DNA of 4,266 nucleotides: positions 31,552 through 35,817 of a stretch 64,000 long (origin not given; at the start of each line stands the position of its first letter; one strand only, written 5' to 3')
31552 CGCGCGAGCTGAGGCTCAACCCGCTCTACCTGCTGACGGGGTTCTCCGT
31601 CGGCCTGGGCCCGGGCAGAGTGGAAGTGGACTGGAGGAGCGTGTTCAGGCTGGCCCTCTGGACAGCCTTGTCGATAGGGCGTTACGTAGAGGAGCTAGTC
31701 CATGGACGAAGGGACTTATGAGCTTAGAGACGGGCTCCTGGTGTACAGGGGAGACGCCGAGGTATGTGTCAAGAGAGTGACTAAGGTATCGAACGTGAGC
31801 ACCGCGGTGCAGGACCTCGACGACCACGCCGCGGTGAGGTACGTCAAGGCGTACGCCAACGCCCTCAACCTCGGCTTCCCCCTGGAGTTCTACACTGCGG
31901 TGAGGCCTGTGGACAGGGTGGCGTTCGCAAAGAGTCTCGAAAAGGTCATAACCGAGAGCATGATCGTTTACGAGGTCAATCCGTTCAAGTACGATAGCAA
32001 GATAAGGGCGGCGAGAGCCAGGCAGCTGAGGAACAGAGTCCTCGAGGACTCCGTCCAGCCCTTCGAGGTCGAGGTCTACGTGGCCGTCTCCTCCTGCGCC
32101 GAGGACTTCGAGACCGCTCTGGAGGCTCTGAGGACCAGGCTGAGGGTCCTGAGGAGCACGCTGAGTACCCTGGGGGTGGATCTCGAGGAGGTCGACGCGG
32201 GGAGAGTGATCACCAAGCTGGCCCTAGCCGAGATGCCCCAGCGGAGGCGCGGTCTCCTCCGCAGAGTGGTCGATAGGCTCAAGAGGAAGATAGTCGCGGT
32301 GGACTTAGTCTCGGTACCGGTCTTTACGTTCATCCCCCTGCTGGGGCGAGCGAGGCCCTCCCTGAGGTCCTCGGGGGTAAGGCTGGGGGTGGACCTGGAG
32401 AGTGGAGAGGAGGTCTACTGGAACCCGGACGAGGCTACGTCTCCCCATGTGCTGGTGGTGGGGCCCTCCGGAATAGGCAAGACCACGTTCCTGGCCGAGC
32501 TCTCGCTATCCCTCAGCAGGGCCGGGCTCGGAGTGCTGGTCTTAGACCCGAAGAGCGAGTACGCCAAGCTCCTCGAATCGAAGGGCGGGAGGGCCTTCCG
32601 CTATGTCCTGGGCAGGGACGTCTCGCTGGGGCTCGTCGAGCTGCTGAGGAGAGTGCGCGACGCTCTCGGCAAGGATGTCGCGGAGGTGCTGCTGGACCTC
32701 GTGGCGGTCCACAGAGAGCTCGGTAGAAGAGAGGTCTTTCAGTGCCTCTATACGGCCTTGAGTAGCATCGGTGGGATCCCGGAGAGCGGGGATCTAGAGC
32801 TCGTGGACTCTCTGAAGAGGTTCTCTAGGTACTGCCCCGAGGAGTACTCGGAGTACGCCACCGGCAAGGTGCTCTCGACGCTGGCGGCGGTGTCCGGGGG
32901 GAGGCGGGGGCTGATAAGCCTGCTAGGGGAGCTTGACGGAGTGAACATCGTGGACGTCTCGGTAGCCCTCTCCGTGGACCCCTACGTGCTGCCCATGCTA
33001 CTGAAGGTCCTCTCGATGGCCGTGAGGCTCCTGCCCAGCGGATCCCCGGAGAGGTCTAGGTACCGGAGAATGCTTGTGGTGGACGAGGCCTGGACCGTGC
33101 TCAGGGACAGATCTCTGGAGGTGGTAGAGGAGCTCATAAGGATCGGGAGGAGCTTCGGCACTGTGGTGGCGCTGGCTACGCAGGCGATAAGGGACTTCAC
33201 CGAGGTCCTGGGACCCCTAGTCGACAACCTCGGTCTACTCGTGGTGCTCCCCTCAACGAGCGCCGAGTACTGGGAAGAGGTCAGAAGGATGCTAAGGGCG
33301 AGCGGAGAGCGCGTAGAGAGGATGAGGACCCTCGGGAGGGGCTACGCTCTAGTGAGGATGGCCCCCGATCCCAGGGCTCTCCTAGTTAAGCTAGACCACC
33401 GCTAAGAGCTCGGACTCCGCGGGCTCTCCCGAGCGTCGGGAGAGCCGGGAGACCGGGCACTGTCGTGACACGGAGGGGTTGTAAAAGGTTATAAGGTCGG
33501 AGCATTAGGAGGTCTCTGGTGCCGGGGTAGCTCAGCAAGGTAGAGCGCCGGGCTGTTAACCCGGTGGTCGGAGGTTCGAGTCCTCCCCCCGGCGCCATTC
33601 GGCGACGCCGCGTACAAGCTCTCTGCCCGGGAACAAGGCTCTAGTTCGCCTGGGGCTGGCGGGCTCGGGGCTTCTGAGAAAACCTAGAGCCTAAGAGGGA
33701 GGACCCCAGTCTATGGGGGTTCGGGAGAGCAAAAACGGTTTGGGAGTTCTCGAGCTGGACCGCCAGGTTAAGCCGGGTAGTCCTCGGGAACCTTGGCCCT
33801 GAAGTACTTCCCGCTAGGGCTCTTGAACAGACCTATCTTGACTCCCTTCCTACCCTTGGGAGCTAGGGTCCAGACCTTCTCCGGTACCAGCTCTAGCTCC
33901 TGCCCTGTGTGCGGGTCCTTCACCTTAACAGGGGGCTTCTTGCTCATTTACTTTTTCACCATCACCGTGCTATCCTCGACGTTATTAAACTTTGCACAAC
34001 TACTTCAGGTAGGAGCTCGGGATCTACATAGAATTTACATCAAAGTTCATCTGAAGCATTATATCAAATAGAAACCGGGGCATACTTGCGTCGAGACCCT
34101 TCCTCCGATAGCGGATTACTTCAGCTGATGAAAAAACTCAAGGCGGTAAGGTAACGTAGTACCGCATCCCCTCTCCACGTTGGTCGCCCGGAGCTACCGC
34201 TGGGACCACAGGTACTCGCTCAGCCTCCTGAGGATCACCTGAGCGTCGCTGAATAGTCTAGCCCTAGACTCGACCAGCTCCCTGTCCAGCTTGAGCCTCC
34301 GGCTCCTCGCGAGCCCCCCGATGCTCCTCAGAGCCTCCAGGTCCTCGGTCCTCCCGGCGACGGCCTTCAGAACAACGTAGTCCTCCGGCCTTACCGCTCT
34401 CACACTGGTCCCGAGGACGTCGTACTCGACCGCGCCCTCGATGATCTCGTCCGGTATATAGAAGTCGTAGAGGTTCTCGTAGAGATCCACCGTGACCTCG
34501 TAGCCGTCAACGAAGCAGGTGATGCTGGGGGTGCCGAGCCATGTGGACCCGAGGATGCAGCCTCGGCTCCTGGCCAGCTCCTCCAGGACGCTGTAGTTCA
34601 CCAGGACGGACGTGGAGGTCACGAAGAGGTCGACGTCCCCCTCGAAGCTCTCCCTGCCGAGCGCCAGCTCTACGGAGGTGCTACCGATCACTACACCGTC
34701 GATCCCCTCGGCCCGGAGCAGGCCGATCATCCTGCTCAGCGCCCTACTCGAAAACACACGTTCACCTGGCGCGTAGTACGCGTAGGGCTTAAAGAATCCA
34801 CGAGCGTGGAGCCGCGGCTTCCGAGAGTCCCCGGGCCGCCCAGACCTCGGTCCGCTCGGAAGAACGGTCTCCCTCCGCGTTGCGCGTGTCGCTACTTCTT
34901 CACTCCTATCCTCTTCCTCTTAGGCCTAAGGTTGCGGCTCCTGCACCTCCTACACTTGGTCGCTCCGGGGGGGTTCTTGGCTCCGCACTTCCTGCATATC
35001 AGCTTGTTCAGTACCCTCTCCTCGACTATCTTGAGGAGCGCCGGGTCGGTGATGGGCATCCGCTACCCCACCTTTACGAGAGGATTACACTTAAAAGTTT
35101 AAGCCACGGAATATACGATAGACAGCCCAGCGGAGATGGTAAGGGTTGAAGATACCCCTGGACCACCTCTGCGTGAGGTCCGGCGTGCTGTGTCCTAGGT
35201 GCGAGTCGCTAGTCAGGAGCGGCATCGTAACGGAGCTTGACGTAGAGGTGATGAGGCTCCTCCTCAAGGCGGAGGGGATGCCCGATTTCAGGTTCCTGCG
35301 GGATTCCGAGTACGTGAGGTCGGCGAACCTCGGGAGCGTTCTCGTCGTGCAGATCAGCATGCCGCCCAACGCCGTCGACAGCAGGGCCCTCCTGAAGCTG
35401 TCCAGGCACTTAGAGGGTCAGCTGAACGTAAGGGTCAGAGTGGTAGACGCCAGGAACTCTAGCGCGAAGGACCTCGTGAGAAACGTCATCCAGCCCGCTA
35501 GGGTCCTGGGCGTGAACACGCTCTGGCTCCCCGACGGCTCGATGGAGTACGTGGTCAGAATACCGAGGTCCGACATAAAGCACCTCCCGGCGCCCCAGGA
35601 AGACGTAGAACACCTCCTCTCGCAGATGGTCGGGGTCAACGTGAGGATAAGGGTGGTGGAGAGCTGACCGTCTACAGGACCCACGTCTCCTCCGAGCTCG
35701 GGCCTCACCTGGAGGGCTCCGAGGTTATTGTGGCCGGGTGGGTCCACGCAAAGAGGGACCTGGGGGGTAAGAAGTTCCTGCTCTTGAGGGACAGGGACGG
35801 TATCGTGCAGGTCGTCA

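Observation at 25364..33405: Operon combining a type IV pilus-type assembly core with a VirB4/HerA-type ATPase and a 688-aa orphan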

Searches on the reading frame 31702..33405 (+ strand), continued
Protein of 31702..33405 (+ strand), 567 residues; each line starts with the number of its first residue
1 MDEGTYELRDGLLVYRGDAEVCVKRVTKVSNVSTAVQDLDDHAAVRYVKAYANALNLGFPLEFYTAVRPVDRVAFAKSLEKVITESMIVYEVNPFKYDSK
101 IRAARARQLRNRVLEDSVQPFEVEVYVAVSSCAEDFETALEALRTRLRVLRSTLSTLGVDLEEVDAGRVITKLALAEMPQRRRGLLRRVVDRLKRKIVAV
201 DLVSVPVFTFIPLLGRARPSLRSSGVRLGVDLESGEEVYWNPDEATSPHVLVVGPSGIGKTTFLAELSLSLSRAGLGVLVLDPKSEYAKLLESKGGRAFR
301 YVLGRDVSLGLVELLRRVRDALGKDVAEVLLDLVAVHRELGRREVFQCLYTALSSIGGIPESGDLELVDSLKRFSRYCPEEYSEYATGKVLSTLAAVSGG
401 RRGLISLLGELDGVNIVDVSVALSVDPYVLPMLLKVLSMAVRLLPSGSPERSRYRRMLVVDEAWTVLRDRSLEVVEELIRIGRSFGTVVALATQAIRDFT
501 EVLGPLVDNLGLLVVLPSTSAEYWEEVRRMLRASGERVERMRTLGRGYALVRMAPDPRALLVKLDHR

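Call 109: search_protein_families(library=pfam, proteins=[L048:4337-5827:-, L048:1-429:+, L048:7242-9266:-, L052:7014-9455:+], max_evalue=1)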
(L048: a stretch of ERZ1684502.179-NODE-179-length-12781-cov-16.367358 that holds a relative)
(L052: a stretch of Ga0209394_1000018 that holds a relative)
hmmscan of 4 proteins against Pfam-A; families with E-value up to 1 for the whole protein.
L048:4337-5827:- (496 aa): 0 families

L048:1-429:+ (142 aa): 4 families
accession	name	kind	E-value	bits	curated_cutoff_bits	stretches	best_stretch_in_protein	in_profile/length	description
PF07790.16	Pilin_N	-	0.0098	17.2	25.2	1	2-55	1-50/78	Archaeal Type IV pilin, N-terminal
PF14344.12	DUF4397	-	0.032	15.2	30.6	1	95-124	52-81/119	Domain of unknown function (DUF4397)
PF23960.2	DUF7289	-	0.089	12.8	27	1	2-31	1-30/238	Family of unknown function (DUF7289)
PF11044.13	TMEMspv1-c74-12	-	0.69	10.5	25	0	6-25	7-26/49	Plectrovirus spv1-c74 ORF 12 transmembrane protein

L048:7242-9266:- (674 aa): 0 families

L052:7014-9455:+ (813 aa): 1 family
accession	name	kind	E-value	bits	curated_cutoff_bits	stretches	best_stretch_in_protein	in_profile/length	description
PF14719.12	PID_2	-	0.16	12.3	25.4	1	163-209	38-81/182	Phosphotyrosine interaction domain (PTB/PID)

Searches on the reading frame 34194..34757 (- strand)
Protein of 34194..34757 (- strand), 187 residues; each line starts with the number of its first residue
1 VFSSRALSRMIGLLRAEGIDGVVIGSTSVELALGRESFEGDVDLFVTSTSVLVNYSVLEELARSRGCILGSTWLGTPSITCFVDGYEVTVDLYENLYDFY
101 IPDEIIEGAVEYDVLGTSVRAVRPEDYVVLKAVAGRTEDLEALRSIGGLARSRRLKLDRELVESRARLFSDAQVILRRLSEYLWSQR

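Call 3: search_protein_families(library=pfam, proteins=[window:34194-34757:-], max_evalue=0.1)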
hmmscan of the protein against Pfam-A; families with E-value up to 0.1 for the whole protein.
window:34194-34757:- (187 aa): 1 family
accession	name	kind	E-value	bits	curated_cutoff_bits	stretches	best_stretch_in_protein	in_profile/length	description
PF09970.15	DUF2204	-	4e-51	173.6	20.3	1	4-181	2-181/181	Nucleotidyl transferase of unknown function (DUF2204)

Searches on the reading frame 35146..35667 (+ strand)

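Call 3: search_protein_families(library=pfam, proteins=[window:35146-35667:+], max_evalue=0.1)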
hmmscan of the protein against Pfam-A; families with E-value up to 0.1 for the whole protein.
window:35146-35667:+ (173 aa): 2 families
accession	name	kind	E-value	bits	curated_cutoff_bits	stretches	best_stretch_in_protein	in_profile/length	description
PF00550.31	PP-binding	-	0.023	15.4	20.8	1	77-112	29-65/67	Phosphopantetheine attachment site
PF13184.12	KH_5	-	0.086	13.4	27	0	91-124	35-68/69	NusA-like KH domain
